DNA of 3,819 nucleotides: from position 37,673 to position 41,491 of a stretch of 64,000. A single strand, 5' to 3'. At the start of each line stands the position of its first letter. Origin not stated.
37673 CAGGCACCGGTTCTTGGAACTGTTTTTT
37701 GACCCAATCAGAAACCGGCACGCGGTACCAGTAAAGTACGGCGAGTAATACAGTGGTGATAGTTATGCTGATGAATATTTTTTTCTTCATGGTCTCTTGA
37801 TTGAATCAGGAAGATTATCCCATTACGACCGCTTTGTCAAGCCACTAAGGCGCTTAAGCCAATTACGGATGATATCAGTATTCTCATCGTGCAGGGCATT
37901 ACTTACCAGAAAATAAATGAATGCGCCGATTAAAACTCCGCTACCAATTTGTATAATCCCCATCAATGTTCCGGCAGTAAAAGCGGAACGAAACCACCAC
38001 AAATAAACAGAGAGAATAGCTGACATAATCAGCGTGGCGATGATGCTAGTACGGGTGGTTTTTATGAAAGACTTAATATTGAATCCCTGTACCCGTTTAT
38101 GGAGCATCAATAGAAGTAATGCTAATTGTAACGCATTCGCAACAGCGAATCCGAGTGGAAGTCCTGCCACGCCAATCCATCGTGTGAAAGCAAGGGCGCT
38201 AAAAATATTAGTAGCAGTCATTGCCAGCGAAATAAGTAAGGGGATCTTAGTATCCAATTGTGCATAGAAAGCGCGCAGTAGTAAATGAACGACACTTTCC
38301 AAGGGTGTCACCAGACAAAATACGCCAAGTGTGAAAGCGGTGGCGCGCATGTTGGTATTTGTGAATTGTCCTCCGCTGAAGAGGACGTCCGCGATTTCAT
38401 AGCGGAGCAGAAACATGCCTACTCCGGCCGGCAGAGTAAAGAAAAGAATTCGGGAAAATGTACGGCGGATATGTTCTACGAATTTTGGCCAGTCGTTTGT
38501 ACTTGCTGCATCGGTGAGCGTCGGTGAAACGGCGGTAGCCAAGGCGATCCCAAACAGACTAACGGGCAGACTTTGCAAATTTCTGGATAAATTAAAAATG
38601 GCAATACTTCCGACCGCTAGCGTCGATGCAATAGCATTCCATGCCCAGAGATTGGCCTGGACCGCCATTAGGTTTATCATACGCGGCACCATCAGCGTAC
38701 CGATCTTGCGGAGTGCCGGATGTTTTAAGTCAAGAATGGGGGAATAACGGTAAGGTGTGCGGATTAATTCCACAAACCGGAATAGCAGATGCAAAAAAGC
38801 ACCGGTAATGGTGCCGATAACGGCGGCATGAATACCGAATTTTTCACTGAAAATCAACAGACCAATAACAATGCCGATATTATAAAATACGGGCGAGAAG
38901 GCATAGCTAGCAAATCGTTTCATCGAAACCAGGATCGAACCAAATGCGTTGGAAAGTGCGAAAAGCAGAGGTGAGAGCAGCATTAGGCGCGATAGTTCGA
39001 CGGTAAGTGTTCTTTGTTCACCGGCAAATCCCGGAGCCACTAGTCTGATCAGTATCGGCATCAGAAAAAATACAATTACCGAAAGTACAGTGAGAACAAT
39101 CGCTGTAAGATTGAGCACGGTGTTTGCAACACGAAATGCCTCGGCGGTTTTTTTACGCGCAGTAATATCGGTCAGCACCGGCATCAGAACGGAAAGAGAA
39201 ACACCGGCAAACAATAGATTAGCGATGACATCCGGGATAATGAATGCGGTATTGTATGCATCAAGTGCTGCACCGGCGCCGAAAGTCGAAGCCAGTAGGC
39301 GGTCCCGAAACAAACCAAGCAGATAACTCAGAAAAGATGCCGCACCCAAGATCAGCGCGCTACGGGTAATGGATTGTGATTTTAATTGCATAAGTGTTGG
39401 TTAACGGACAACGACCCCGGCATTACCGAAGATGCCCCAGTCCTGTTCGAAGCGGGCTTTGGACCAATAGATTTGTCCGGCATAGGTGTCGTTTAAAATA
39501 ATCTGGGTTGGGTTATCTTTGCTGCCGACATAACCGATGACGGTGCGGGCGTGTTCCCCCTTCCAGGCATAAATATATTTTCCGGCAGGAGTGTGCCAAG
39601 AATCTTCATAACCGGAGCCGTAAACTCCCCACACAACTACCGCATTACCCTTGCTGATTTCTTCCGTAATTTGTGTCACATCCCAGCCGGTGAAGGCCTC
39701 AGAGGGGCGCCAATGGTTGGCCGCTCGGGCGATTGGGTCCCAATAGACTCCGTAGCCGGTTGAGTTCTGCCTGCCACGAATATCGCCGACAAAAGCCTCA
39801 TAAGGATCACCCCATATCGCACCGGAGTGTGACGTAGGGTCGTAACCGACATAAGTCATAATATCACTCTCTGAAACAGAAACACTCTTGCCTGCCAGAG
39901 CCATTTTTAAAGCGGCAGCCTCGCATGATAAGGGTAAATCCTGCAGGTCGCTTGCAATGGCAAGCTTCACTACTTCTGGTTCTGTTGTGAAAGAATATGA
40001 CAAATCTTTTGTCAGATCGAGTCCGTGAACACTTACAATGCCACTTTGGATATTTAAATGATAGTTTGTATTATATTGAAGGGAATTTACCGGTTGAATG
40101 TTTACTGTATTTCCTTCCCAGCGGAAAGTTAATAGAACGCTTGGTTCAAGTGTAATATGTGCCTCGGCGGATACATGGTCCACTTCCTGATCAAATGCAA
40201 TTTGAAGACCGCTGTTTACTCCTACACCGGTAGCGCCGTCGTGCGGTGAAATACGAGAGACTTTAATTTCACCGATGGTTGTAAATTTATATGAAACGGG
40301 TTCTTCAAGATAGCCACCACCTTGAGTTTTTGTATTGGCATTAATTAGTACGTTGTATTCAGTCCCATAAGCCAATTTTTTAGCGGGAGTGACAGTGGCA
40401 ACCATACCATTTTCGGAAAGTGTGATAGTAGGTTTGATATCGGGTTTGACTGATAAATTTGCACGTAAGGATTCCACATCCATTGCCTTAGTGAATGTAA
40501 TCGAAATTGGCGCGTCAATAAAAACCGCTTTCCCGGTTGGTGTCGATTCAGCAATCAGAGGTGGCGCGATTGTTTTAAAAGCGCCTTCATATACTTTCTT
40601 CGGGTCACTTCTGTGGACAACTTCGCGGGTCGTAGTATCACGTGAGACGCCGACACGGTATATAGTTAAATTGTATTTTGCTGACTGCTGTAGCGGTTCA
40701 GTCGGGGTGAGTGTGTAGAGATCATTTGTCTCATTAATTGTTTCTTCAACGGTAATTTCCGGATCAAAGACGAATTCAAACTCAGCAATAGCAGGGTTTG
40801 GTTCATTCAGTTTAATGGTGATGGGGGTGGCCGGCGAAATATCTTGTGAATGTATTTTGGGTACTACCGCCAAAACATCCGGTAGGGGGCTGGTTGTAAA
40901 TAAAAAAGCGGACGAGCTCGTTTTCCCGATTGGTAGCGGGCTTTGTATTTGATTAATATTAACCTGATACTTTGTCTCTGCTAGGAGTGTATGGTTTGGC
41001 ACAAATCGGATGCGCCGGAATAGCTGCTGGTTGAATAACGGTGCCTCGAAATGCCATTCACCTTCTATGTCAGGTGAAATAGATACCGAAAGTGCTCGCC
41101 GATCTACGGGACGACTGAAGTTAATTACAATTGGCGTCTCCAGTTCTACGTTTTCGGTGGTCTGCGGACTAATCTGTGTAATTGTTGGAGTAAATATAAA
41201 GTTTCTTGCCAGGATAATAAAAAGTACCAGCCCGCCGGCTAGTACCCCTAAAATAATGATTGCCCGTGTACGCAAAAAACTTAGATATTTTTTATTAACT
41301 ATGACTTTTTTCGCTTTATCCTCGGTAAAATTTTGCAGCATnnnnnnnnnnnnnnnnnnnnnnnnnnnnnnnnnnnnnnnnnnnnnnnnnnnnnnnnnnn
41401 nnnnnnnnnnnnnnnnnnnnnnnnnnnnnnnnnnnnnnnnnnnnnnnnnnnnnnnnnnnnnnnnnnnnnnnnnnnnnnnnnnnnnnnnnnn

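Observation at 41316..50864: Duplicated alpha-glucan module without glgC: glgA2-GH57-GH57(UVR)-APH-like kinase-PHP-PHP-glgA1-GalT-like, all co-directional and overlapping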

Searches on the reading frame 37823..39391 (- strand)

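Call 3: search_protein_families(library=pfam, proteins=[window:37823-39391:-], max_evalue=0.01)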
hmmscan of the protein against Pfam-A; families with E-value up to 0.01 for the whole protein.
window:37823-39391:- (522 aa): 2 families
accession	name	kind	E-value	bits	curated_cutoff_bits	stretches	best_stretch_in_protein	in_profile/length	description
PF03023.19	MurJ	-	5.9e-78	262.9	27.4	1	33-473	1-438/451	Lipid II flippase MurJ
PF01554.23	MatE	-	0.00012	22.2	24.9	1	252-397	17-157/161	MatE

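Call 4: search_protein_families(library=ncbifam, proteins=[window:37823-39391:-], max_evalue=0.01)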
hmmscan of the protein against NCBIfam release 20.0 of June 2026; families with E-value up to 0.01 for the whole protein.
window:37823-39391:- (522 aa): 2 families
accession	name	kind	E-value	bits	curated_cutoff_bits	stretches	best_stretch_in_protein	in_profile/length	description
TIGR01695.1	murJ_mviN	equivalog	8.6e-88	295.2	235.55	1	8-507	2-503/506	murein biosynthesis integral membrane protein MurJ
TIGR00797.1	matE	subfamily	8.8e-08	31.4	147.4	1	255-466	15-231/396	MATE family efflux transporter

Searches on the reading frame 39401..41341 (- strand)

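Call 3: search_protein_families(library=pfam, proteins=[window:39401-41341:-], max_evalue=0.01)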
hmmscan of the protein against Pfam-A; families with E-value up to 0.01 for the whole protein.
window:39401-41341:- (646 aa): 3 families
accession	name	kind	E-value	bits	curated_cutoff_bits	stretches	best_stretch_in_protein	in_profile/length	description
PF13205.12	Big_5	-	1.2e-41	142.1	23.6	4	359-453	5-105/105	Bacterial Ig-like domain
PF13529.12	Peptidase_C39_2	-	4.8e-16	60.1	24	1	469-620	12-143/143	Peptidase_C39 like family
PF17964.7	Big_10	-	6.4e-11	43.2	22.9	1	318-419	44-146/164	Bacterial Ig domain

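Call 4: search_protein_families(library=ncbifam, proteins=[window:39401-41341:-], max_evalue=0.01)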
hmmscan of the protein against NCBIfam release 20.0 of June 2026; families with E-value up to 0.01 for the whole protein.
window:39401-41341:- (646 aa): 0 families
